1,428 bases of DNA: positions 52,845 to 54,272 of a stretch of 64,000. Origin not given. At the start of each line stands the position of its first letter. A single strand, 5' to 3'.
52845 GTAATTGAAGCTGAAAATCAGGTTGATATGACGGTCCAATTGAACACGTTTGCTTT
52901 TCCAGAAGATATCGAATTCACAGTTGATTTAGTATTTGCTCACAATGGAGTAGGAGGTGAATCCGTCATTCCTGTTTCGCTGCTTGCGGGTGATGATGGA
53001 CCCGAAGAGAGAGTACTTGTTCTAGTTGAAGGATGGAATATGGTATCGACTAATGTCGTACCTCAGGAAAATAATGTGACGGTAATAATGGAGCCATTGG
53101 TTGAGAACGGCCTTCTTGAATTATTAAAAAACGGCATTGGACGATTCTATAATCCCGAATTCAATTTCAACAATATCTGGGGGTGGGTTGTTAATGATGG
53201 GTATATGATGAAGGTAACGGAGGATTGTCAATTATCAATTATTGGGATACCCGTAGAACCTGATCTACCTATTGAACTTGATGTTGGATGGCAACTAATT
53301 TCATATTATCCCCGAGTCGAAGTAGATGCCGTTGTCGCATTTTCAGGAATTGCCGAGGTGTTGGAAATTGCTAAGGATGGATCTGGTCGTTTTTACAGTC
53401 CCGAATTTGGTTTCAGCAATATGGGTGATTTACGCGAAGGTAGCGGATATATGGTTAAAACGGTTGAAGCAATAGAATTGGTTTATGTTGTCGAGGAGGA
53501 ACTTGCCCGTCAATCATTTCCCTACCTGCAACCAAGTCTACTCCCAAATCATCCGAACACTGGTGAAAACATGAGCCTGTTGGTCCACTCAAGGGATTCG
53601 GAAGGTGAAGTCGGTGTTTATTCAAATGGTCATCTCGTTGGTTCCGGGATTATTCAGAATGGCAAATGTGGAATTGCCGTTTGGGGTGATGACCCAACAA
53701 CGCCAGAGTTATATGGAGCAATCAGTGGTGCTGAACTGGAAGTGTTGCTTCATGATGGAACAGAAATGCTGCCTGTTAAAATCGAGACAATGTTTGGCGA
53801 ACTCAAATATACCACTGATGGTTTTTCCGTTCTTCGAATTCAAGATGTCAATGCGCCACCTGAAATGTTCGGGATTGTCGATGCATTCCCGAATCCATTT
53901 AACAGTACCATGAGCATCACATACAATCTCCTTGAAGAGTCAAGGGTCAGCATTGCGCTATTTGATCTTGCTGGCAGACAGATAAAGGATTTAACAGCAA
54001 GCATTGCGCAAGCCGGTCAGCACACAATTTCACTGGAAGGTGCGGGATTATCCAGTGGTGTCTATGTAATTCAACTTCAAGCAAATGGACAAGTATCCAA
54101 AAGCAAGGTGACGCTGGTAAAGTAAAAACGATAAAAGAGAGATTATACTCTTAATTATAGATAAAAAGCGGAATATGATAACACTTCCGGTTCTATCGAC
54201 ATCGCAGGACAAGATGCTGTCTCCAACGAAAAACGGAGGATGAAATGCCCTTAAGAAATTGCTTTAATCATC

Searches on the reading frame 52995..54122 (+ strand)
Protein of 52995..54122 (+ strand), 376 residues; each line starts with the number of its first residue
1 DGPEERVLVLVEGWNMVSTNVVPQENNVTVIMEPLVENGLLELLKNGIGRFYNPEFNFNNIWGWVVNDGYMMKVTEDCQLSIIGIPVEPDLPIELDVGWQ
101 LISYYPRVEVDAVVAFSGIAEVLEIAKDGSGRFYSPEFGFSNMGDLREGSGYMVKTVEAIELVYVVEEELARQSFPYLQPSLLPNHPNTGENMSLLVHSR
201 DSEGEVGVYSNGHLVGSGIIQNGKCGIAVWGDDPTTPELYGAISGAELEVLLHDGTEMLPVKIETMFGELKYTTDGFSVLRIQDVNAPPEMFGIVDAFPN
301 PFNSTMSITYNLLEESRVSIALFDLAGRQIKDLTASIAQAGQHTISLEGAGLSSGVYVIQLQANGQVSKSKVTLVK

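Call 61: predict_structure(alignment_id=A6)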
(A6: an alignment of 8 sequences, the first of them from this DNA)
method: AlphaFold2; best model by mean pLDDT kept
length: 376 residues; sequences in the alignment: 8
mean_pLDDT: 74.7   pTM: 0.55
mean pLDDT of the five models: 74.7, 73.2, 68.5, 63.5, 62.3
residues with pLDDT >= 90: 19; 70-90: 264; 50-70: 60; < 50: 33
segments of 3 or more residues with pLDDT < 50: 167-189, 286-290, 299-303
pLDDT, mean of each block of 10 residues (from residue 1): 83 82 87 93 82 82 79 88 83 84 75 81 80 74 74 85 63 33 39 74 74 70 71 58 82 69 79 79 55 61 61 84 84 85 74 77 86 64
secondary structure, 60 per line:
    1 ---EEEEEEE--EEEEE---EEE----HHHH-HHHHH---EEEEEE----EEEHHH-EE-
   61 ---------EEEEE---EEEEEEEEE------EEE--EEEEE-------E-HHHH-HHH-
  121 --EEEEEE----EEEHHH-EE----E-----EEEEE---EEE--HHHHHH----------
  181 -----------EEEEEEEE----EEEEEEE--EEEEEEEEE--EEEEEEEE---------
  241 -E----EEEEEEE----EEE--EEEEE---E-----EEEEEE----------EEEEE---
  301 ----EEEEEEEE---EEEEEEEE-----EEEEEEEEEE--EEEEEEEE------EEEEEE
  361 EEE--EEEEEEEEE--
elements in order: E4-10 E13-17 E21-23 H28-31 H33-37 E41-46 E51-53 E70-74 E78-86 E93-95 E98-102 H112-115 E123-128 E133-135 E152-156 E160-162 H165-170 E192-199 E204-210 E213-221 E224-231 E247-253 E258-260 E263-267 E277-282 E293-297 E305-312 E316-323 E329-338 E341-348 E355-363 E366-374

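Call 63: fold_search(model_id=the predicted structure, library=pdb)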
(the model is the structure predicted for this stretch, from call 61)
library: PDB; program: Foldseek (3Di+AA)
matches with E <= 10: 1835; with E <= 0.001: 44
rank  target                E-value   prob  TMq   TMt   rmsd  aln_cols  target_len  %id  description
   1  8jmw_A                2.4e-06  1.00  0.19  0.14  16.7       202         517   14  Fibril form of serine peptidase Vpr (released 2023-12-06)
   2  5ag8_A                3.1e-05  1.00  0.14  0.30  15.6       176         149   16  CRYSTAL STRUCTURE OF A MUTANT (665I6H) OF THE C-TERMINAL DOMAIN OF RGPB (released 2016-04-06)
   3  6xi3                  6.0e-05  0.96  0.19  0.18  32.0       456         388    9  Crystal structure of tetra-tandem repeat in extending region of large adhesion protein (released 2020-10-14)
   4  4h8w_C                7.7e-05  1.00  0.14  0.26  15.2       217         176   10  Crystal structure of non-neutralizing and ADCC-potent antibody N5-i5 in complex with HIV-1 clade A/E gp120 and sCD4. (released 2014-04-09)
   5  8w90_D                8.1e-05  1.00  0.14  0.28  13.8       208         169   10  crystal structure of CD4-D1D2 with Nb457 (released 2024-09-04)
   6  4r2g_L                9.4e-05  1.00  0.14  0.27  14.8       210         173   10  Crystal Structure of PGT124 Fab bound to HIV-1 JRCSF gp120 core and to CD4 (released 2014-10-08)
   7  6tyb_C                1.0e-04  1.00  0.15  0.30  14.2       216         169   12  Isolation and Structure of an Antibody that Fully Neutralizes Isolate SIVmac239 Reveals Functional Similarity of SIV a (released 2019-10-02)
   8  4p9h_C                1.2e-04  1.00  0.15  0.29  13.9       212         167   10  Crystal structure of 8ANC195 Fab in complex with gp120 of 93TH057 HIV-1 and soluble CD4 D1D2 (released 2014-05-21)
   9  6tav_C                1.4e-04  0.90  0.20  0.08  25.8       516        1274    9  Crystal structure of endopeptidase-induced alpha2-macroglobulin (released 2021-05-12)
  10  8v2c_C                1.7e-04  0.97  0.14  0.24  16.7       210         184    6  Cryo-EM structure of mouse type II OSM receptor complex: model for assembly core region (released 2024-11-20)
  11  8w90_F                1.9e-04  1.00  0.16  0.34  13.0       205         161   11  crystal structure of CD4-D1D2 with Nb457 (released 2024-09-04)
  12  4q6i_C                1.9e-04  0.99  0.13  0.25  15.7       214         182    9  Crystal structure of murine 2D5 Fab, a potent anti-CD4 HIV-1-neutralizing antibody in complex with CD4 (released 2014-07-23)
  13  1gc1_C                2.0e-04  1.00  0.16  0.31  14.1       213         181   11  HIV-1 GP120 CORE COMPLEXED WITH CD4 AND A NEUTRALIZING HUMAN ANTIBODY (released 1998-07-08)
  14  8vk1_B                2.0e-04  1.00  0.17  0.29  18.2       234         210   12  X-ray crystal structure of human IgE 4C8 Fab complex with Der p 2.0103 (released 2024-06-19)
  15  3jwd_D                2.1e-04  0.99  0.15  0.27  14.5       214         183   11  Structure of HIV-1 gp120 with gp41-Interactive Region: Layered Architecture and Basis of Conformational Mobility (released 2009-12-29)
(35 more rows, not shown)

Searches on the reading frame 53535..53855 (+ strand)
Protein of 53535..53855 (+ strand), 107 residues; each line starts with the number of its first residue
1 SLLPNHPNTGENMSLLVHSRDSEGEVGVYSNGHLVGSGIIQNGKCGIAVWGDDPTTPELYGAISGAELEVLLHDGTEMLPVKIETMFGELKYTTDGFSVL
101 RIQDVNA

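Call 10: search_protein_families(library=pfam, proteins=[window:53535-53855:+], max_evalue=10)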
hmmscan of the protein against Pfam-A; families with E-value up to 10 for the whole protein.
seq(107 aa): 0 families

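Call 30: find_related_loci(query=A2, collection=genome_contigs, flank=4000)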
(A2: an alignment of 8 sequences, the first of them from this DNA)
Query A2 (107 aa) in genome_contigs; peptide patterns used: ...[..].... (x = any residue, [..] = any of these).
150 stretches matched a pattern; 127 encode a relative of the query (tblastn E <= 1e-3); the best 80 are kept; 76 distinct loci.
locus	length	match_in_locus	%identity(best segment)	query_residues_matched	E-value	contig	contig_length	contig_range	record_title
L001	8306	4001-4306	64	1-102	7e-41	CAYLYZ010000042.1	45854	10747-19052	MAG TPA_asm: uncultured bacterium isolate SRP077602_co7_566 genome assembly, contig: NODE_3580_length_45854_cov_20.39350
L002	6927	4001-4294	65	2-99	1e-37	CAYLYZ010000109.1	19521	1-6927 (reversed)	MAG TPA_asm: uncultured bacterium isolate SRP077602_co7_566 genome assembly, contig: NODE_13853_length_19521_cov_19.3598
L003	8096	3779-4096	58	1-106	4e-37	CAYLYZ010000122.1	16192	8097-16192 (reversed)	MAG TPA_asm: uncultured bacterium isolate SRP077602_co7_566 genome assembly, contig: NODE_17429_length_16192_cov_19.6591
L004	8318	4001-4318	58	1-106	8e-36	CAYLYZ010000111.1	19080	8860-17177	MAG TPA_asm: uncultured bacterium isolate SRP077602_co7_566 genome assembly, contig: NODE_14274_length_19080_cov_20.9797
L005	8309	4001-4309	59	2-104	1e-35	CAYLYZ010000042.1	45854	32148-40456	MAG TPA_asm: uncultured bacterium isolate SRP077602_co7_566 genome assembly, contig: NODE_3580_length_45854_cov_20.39350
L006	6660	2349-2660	56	3-106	3e-32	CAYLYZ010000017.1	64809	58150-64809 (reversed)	MAG TPA_asm: uncultured bacterium isolate SRP077602_co7_566 genome assembly, contig: NODE_1768_length_64809_cov_19.39117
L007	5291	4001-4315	50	3-107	5e-32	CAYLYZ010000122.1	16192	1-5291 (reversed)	MAG TPA_asm: uncultured bacterium isolate SRP077602_co7_566 genome assembly, contig: NODE_17429_length_16192_cov_19.6591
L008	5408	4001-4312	56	2-105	8e-35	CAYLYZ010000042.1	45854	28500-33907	MAG TPA_asm: uncultured bacterium isolate SRP077602_co7_566 genome assembly, contig: NODE_3580_length_45854_cov_20.39350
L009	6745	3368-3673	50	2-102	1e-29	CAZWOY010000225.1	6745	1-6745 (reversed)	MAG TPA_asm: uncultured bacterium isolate SRP141376_co4_90 genome assembly, contig: NODE_18196_length_6745_cov_5.124066,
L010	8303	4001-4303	51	2-102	1e-29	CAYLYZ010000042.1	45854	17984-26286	MAG TPA_asm: uncultured bacterium isolate SRP077602_co7_566 genome assembly, contig: NODE_3580_length_45854_cov_20.39350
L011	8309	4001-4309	50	3-104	8e-29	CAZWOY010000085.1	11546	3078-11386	MAG TPA_asm: uncultured bacterium isolate SRP141376_co4_90 genome assembly, contig: NODE_9272_length_11546_cov_5.302411,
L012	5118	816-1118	53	3-102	2e-28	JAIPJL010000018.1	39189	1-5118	MAG: bacterium isolate Tobar14m-G34 Tobar14m-C629, whole genome shotgun sequence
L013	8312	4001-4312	52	2-104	1e-28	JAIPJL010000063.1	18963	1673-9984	MAG: bacterium isolate Tobar14m-G34 Tobar14m-C1813, whole genome shotgun sequence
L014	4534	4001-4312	52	3-105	4e-28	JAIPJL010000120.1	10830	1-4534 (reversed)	MAG: bacterium isolate Tobar14m-G34 Tobar14m-C3787, whole genome shotgun sequence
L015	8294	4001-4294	53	9-105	3e-28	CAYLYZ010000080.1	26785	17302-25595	MAG TPA_asm: uncultured bacterium isolate SRP077602_co7_566 genome assembly, contig: NODE_8970_length_26785_cov_18.50549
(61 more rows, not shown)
